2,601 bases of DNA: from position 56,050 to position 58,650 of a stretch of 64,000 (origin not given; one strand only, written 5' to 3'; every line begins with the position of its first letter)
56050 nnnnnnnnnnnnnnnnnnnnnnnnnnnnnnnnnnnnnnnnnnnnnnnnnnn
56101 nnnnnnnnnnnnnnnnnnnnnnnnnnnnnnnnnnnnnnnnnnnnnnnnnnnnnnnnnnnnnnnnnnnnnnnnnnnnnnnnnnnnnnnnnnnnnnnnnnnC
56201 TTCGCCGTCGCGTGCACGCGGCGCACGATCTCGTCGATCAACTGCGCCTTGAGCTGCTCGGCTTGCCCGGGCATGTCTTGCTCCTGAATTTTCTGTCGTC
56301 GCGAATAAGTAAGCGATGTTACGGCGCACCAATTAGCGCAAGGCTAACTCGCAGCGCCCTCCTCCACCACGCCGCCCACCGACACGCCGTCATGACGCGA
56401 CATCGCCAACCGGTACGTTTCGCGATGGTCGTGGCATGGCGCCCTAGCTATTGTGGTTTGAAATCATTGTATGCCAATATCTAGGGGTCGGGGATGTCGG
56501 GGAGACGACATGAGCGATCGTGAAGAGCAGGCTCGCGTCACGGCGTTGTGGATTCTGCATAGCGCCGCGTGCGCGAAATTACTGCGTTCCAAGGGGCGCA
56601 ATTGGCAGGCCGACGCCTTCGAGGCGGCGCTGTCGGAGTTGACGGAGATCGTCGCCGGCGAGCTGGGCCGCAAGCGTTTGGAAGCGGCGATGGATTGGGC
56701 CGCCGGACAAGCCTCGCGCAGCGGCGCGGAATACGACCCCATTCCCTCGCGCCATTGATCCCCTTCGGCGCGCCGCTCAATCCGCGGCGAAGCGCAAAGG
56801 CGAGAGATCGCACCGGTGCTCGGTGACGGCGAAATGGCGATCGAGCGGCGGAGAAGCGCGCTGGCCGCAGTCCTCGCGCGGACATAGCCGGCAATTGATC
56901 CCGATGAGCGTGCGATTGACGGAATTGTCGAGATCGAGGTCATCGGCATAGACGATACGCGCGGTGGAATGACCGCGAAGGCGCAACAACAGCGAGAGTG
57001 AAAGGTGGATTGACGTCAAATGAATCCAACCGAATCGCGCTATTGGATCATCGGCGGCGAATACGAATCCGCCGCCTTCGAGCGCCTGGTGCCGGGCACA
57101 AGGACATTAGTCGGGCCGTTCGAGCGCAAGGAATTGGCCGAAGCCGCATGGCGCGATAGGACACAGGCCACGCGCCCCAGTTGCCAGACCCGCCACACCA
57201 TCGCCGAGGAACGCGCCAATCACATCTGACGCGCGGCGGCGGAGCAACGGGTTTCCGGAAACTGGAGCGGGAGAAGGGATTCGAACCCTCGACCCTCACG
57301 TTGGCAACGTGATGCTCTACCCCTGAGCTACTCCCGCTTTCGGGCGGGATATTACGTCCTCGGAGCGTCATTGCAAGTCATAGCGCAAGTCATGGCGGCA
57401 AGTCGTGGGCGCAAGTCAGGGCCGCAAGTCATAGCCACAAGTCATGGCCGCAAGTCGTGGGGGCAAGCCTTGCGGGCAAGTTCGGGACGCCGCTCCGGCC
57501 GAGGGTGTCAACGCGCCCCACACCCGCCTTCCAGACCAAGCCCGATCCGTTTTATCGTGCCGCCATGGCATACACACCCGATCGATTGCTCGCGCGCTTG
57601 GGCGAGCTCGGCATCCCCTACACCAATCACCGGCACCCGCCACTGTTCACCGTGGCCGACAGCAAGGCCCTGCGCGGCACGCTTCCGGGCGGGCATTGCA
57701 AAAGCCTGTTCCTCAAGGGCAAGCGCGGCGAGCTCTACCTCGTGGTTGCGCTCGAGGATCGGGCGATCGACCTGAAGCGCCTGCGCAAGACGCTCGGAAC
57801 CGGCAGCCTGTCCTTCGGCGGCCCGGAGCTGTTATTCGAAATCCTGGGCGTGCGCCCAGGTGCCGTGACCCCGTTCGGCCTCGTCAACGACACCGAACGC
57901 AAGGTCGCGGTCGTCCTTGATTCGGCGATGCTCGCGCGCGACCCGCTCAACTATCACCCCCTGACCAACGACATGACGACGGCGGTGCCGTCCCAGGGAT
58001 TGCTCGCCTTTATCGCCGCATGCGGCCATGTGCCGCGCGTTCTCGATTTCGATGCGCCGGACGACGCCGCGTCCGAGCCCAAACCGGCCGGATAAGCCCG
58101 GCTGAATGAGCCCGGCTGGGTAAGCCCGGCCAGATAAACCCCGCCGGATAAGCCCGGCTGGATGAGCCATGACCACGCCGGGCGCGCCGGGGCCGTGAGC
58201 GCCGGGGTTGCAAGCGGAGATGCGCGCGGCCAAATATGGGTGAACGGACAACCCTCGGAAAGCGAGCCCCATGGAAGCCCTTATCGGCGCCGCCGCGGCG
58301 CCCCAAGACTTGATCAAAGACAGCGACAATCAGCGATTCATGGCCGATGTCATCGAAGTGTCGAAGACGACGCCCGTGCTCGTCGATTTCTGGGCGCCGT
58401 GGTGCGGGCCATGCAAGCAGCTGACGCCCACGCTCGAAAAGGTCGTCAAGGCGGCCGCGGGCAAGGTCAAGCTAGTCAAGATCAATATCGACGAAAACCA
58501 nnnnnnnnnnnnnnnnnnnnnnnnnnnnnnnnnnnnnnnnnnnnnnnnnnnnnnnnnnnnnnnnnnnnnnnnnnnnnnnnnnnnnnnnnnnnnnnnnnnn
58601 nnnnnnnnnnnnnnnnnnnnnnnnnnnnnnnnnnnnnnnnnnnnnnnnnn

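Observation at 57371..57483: Nine-copy degenerate 13-bp direct repeat array in the tRNA-Gly/proX divergent region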

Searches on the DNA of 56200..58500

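Call 8: search_rna_families(source=window, start=56200, end=58500, threshold=evalue, max_evalue=1)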
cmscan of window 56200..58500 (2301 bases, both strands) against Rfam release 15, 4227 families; matches with E-value up to 1: 1.
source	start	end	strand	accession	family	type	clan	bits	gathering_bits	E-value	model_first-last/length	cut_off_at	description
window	57266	57337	-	RF00005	tRNA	Gene; tRNA;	CL00001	70.9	29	6.6e-15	1-71/71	no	tRNA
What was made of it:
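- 57263..57337 (-): tRNA-Gly (anticodon GCC). Rfam RF00005, 70.9 bits (call 8).
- Checked: The array is non-coding, and Rfam finds nothing but the tRNA (call 8).
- Tried and rejected: Rfam finds only the tRNA (call 8).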

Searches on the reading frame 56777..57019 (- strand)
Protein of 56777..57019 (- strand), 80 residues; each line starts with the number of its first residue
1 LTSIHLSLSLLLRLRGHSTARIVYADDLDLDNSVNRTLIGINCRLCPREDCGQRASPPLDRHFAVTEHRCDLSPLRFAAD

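Call 10: search_protein_families(library=pfam, proteins=[window:56777-57019:-], max_evalue=0.01)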
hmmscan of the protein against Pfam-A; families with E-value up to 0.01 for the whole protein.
window:56777-57019:- (80 aa): 1 family
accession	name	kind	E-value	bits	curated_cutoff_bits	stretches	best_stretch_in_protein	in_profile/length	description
PF09856.14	ScfRs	-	1.2e-15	58.1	24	1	13-73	95-155/157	Short-chain fatty acyl coenzyme A regulator, C-terminal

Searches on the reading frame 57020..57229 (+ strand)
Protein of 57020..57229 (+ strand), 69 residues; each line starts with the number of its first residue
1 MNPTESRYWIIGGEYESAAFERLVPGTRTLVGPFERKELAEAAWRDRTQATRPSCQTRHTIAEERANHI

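Call 10: search_protein_families(library=pfam, proteins=[window:57020-57229:+], max_evalue=0.01)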
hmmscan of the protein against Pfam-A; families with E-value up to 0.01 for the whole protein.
window:57020-57229:+ (69 aa): 1 family
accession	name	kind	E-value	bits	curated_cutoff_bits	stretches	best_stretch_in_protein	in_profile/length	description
PF13773.12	DUF4170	-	1.1e-14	54.5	25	1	7-63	1-59/60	Domain of unknown function (DUF4170)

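Call 16: find_encoding_contigs(protein=window:57020-57229:+, flank=4000, max_places=10)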
Protein window:57020-57229:+ (69 aa): 11 contigs read that carry it; 9 places shown.
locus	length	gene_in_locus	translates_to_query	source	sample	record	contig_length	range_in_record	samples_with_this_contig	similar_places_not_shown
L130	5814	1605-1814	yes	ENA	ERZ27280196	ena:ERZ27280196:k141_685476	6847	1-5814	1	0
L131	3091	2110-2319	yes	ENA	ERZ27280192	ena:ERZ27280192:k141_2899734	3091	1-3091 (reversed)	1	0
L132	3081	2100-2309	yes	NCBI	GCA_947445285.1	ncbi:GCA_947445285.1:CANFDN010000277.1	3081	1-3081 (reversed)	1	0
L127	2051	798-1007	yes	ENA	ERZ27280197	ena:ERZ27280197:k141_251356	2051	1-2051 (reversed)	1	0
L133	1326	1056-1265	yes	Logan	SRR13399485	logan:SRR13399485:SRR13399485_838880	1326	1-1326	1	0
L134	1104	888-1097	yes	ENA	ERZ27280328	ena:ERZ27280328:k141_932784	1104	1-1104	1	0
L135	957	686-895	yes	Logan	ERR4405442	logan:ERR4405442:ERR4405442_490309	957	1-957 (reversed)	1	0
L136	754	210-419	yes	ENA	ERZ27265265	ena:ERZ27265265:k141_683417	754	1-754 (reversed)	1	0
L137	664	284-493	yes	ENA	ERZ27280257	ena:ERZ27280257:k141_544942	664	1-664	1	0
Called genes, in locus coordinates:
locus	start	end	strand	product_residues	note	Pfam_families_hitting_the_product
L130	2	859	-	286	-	?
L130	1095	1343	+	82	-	-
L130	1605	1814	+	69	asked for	PF13773:DUF4170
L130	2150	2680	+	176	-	PF04073:tRNA_edit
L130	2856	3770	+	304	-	PF00085:Thioredoxin, PF13098:Thioredoxin_2, PF13905:Thioredoxin_8 (weak), PF13371:TPR_9 (faint), PF14559:TPR_19, PF14561:TPR_20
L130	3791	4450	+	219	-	PF02190:LON_substr_bdg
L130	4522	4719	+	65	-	PF03966:Trm112p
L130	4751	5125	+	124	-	PF06155:GBBH-like_N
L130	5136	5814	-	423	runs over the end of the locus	PF07992:Pyr_redox_2 (faint), PF01494:FAD_binding_3, PF05834:Lycopene_cycl (faint)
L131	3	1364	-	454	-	?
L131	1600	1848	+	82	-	-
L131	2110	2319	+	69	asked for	PF13773:DUF4170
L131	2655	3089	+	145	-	?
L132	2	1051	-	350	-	?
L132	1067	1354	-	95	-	PF21075:GDH_ACT1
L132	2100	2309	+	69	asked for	PF13773:DUF4170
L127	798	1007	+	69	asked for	PF13773:DUF4170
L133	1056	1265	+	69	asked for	PF13773:DUF4170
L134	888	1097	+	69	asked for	PF13773:DUF4170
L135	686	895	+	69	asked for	PF13773:DUF4170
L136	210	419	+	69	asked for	PF13773:DUF4170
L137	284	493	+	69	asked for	PF13773:DUF4170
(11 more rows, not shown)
